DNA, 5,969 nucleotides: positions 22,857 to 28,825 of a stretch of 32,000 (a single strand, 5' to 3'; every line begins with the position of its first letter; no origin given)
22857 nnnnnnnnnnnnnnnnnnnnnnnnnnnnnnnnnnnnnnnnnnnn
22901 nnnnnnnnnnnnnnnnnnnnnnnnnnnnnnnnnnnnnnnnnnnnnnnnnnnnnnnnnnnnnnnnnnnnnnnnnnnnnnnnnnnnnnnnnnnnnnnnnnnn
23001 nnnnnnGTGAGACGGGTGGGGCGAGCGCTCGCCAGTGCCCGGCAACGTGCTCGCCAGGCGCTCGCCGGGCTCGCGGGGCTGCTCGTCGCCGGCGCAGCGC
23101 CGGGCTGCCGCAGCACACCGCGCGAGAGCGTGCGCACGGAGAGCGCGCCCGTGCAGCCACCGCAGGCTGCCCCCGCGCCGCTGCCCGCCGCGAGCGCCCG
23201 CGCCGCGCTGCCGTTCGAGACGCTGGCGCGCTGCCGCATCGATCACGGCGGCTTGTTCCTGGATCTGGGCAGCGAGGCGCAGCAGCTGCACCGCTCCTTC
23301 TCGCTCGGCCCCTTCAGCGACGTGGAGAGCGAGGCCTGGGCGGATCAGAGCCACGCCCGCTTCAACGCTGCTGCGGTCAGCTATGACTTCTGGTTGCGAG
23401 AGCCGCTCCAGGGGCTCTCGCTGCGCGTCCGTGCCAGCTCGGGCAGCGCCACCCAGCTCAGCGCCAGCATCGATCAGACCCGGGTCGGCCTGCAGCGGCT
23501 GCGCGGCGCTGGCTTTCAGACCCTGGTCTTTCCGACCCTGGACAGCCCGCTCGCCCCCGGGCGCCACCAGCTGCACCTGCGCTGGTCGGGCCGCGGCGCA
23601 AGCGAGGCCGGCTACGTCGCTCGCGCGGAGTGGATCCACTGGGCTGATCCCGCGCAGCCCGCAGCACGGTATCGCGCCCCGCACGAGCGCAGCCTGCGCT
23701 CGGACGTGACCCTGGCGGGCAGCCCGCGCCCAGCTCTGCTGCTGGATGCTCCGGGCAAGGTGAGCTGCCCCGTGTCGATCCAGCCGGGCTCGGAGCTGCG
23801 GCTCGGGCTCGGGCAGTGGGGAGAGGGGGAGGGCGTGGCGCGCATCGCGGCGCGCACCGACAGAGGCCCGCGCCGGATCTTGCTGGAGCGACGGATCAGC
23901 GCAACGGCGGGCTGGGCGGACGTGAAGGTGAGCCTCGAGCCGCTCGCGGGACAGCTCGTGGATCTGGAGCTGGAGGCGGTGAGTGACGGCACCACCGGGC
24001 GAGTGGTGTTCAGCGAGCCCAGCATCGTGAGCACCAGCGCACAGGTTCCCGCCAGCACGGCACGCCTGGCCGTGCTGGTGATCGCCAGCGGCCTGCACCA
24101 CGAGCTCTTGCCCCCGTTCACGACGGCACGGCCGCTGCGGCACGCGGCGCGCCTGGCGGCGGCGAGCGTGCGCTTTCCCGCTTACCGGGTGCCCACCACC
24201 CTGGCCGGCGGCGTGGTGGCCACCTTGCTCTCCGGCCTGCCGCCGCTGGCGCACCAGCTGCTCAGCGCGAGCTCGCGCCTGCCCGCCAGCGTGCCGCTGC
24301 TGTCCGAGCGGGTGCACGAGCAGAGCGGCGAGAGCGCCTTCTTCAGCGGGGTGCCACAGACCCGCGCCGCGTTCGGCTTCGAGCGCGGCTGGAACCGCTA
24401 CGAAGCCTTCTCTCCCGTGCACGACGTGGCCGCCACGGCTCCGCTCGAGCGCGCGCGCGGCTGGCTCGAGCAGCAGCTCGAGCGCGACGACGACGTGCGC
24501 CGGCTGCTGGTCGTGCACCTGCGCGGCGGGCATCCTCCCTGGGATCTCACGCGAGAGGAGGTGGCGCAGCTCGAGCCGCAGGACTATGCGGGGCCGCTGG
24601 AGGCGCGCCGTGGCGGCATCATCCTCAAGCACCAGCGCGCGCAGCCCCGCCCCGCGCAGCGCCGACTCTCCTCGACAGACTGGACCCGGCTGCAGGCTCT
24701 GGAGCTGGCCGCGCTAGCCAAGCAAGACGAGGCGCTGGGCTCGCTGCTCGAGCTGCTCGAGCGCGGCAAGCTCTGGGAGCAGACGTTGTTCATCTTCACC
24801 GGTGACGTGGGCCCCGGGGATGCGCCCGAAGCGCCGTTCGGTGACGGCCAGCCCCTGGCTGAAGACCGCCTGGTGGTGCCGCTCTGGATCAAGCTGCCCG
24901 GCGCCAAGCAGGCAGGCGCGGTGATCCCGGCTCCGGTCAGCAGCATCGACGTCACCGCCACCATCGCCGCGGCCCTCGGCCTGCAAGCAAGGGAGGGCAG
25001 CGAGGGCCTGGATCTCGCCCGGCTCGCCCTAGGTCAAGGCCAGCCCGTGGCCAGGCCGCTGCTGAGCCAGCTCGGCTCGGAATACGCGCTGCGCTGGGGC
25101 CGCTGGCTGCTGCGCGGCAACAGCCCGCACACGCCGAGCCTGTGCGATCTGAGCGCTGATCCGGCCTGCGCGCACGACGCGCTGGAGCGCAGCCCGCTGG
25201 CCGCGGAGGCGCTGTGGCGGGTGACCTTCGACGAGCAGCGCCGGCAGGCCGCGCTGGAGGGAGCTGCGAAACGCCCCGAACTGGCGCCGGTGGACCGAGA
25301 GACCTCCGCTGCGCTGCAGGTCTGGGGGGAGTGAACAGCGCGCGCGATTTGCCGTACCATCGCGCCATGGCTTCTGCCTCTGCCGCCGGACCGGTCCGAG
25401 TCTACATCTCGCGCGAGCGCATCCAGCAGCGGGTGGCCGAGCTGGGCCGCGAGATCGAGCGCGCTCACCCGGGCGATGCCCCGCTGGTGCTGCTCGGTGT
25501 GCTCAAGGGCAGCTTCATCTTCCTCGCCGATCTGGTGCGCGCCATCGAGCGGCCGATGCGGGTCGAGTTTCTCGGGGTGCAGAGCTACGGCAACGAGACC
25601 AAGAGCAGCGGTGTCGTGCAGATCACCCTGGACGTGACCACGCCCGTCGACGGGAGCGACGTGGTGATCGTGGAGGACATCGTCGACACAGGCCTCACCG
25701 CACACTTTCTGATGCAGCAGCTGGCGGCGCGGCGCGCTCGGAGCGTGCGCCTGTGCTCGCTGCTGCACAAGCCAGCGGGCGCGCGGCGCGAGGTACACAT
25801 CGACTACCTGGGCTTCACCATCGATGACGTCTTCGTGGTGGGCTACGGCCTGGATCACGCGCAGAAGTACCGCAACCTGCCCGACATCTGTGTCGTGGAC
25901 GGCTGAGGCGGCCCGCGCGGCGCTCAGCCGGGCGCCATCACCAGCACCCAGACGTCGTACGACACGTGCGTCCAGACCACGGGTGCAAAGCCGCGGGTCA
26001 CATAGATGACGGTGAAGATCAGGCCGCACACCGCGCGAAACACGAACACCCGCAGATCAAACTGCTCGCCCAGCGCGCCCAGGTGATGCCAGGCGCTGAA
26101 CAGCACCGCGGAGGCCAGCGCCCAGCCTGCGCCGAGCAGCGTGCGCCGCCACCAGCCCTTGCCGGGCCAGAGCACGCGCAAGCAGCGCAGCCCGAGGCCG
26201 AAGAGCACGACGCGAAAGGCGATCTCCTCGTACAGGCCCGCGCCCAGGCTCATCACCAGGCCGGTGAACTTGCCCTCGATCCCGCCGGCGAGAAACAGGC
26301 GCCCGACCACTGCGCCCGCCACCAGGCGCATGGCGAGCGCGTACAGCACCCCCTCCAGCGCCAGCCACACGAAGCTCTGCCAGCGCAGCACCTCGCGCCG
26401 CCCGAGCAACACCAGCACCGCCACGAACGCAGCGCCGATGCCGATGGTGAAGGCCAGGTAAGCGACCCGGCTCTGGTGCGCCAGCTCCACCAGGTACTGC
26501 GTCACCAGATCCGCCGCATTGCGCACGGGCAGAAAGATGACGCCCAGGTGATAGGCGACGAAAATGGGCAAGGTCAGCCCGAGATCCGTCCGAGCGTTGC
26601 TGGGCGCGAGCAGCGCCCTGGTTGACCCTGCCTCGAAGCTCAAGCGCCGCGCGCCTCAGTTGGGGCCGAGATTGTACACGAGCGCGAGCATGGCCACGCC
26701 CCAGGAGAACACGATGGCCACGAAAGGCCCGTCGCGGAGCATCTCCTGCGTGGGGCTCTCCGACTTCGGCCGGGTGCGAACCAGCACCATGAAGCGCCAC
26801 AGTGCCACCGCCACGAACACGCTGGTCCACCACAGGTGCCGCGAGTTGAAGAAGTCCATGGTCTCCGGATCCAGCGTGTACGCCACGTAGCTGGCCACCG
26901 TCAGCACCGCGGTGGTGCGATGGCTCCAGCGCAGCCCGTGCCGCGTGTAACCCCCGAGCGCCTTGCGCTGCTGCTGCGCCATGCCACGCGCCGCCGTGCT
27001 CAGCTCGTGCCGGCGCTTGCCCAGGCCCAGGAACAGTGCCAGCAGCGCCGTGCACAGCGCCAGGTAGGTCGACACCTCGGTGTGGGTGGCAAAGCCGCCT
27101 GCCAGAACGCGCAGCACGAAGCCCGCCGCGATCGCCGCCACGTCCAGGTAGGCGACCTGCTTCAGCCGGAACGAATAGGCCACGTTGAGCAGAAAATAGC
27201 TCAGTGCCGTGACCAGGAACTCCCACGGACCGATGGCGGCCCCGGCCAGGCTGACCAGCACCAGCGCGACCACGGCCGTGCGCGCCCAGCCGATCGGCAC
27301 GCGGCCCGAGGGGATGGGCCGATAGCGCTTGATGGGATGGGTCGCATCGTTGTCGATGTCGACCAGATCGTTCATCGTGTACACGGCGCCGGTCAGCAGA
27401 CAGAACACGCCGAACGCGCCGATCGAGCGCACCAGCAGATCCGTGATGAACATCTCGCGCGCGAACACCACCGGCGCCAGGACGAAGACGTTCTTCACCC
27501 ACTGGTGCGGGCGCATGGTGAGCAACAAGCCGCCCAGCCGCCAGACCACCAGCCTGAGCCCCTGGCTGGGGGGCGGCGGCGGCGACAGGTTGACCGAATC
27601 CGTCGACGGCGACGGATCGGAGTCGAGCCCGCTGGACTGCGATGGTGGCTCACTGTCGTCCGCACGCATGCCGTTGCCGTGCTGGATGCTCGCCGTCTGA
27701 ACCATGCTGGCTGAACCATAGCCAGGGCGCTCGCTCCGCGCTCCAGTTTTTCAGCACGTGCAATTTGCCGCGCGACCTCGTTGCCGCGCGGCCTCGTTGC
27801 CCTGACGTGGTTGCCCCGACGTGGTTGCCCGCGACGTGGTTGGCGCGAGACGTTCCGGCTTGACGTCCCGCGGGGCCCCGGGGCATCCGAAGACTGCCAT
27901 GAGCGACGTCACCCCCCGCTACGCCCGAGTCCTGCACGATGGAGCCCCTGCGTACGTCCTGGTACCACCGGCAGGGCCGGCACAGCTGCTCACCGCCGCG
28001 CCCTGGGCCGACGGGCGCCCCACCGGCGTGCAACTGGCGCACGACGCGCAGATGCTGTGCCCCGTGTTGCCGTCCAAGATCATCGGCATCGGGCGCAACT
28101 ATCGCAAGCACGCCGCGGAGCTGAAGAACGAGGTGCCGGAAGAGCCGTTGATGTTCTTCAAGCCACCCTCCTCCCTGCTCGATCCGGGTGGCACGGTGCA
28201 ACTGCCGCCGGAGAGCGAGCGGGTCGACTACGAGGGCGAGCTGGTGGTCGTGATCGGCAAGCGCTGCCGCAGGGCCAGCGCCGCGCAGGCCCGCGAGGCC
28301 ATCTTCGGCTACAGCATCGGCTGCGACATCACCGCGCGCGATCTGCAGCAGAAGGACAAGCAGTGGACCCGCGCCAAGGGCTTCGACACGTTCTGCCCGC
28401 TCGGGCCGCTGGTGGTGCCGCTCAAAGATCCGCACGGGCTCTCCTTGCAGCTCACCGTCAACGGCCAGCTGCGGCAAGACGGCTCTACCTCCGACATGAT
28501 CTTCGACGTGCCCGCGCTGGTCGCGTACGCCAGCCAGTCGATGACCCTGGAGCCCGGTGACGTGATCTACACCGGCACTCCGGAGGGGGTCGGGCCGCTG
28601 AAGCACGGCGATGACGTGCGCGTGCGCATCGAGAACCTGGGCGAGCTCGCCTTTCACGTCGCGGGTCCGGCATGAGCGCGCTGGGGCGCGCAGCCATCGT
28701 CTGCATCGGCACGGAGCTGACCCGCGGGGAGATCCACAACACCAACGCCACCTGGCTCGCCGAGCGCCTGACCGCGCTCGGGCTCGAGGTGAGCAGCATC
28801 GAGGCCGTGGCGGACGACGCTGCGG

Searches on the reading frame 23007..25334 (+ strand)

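Call 11: search_protein_families(library=pfam, proteins=[window:23007-25334:+], max_evalue=0.01)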
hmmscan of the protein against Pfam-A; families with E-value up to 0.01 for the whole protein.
window:23007-25334:+ (775 aa): 2 families
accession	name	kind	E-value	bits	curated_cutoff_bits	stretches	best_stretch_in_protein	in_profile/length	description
PF00884.28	Sulfatase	-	2.7e-14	53.6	25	1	378-658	27-300/301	Sulfatase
PF01663.27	Phosphodiest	-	0.0017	18.5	23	0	568-607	186-225/342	Type I phosphodiesterase / nucleotide pyrophosphatase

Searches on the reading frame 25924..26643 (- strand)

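Call 11: search_protein_families(library=pfam, proteins=[window:25924-26643:-], max_evalue=0.01)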
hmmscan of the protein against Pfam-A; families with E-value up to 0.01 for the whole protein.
window:25924-26643:- (239 aa): 1 family
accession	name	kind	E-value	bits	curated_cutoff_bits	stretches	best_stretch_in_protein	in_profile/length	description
PF02517.21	Rce1-like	-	1.9e-09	38.1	22.4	1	127-231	7-92/93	Type II CAAX prenyl endopeptidase Rce1-like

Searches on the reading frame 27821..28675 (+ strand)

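Call 11: search_protein_families(library=pfam, proteins=[window:27821-28675:+], max_evalue=0.01)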
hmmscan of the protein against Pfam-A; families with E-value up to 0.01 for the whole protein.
window:27821-28675:+ (284 aa): 2 families
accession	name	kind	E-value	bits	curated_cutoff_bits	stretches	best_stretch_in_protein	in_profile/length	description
PF01557.24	FAA_hydrolase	-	1e-73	248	23.9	1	86-280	1-213/214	Fumarylacetoacetate (FAA) hydrolase C-terminal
PF10370.14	Rv2993c-like_N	-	0.00062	21.1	21.3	1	33-73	2-41/50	Rv2993c-like, N-terminal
